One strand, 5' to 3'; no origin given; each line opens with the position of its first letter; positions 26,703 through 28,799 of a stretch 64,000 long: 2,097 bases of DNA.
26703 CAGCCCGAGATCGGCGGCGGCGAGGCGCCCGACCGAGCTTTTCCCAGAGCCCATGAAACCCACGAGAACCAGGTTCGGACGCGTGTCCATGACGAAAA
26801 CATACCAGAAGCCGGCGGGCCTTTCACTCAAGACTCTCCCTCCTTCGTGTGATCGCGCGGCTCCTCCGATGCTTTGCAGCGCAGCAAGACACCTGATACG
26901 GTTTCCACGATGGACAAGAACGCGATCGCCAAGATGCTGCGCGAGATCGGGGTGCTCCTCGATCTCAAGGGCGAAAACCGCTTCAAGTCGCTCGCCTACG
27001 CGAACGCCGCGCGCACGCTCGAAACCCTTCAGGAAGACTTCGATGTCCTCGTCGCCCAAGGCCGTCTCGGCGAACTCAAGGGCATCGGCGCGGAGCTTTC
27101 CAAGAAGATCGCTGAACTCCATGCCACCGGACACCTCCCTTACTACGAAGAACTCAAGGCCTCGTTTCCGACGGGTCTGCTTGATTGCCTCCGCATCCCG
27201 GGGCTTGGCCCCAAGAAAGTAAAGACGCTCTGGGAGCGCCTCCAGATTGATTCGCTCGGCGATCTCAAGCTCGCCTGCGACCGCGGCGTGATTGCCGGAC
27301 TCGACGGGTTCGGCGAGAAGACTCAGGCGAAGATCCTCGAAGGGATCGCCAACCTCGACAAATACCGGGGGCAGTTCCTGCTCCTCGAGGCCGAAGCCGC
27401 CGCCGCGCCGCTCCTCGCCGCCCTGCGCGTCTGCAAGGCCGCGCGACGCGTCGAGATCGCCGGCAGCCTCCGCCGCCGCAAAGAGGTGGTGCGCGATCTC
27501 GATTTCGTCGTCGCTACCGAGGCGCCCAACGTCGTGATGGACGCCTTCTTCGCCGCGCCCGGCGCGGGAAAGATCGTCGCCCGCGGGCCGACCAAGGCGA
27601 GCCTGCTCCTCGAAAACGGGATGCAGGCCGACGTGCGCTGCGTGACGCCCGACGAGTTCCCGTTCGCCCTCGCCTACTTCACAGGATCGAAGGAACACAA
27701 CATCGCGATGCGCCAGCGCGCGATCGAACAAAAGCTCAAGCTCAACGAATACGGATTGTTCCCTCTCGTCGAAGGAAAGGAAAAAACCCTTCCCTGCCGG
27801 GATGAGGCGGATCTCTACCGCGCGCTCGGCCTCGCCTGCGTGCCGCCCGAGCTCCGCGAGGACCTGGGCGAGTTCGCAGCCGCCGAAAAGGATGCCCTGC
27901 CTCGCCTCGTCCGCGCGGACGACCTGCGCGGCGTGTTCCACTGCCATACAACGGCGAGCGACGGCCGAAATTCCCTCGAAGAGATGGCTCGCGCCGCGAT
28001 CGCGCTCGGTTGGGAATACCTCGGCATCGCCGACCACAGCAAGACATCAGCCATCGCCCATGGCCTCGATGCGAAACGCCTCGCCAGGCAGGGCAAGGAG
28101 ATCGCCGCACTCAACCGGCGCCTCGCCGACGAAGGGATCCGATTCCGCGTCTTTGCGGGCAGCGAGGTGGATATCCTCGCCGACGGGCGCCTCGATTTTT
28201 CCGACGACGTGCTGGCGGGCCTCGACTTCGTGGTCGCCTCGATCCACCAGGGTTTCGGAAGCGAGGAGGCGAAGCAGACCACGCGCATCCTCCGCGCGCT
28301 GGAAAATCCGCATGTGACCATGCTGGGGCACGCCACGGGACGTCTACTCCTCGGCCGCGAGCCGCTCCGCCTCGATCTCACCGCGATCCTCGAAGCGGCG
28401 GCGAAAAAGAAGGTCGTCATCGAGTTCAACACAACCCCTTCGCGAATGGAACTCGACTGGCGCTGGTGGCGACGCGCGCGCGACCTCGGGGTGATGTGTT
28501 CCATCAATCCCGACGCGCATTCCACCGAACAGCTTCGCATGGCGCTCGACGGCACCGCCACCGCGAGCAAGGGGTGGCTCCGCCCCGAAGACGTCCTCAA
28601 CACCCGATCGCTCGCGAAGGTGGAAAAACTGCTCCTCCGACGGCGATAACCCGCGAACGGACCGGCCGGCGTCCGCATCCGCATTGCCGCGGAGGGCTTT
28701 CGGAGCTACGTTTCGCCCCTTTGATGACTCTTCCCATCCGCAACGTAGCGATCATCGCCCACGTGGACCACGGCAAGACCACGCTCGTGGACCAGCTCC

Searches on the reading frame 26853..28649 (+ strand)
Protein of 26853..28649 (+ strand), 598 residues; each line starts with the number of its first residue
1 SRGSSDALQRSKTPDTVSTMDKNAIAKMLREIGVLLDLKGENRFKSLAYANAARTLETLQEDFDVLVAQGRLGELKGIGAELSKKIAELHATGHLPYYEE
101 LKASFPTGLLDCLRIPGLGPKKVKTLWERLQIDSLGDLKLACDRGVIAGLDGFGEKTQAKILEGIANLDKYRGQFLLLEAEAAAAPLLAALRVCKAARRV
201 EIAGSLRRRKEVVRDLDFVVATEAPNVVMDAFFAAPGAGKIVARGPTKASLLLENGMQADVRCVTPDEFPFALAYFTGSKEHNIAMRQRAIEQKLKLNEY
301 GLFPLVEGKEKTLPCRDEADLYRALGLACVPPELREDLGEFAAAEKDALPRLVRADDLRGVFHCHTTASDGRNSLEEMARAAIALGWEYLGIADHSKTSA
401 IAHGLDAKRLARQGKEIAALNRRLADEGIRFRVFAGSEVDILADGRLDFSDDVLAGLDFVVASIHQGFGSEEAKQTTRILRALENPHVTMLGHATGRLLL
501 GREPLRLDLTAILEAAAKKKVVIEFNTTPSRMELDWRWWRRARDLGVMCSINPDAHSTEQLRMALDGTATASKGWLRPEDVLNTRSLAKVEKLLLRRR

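Call 13: search_protein_families(library=pfam, proteins=[window:26853-28649:+], max_evalue=0.001)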
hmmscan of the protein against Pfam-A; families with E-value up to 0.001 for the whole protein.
window:26853-28649:+ (598 aa): 4 families
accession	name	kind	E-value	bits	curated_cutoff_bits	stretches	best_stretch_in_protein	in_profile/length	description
PF14791.11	DNA_pol_B_thumb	-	1.3e-22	79.9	25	1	272-336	1-63/63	DNA polymerase beta thumb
PF14716.13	HHH_8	-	3.4e-17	63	30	1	20-95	1-73/73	Helix-hairpin-helix domain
PF02811.25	PHP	-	3.3e-09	37.7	26.4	1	362-527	2-163/164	PHP domain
PF14520.12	HHH_5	-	4.4e-08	33.9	27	1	113-165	5-55/57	Helix-hairpin-helix domain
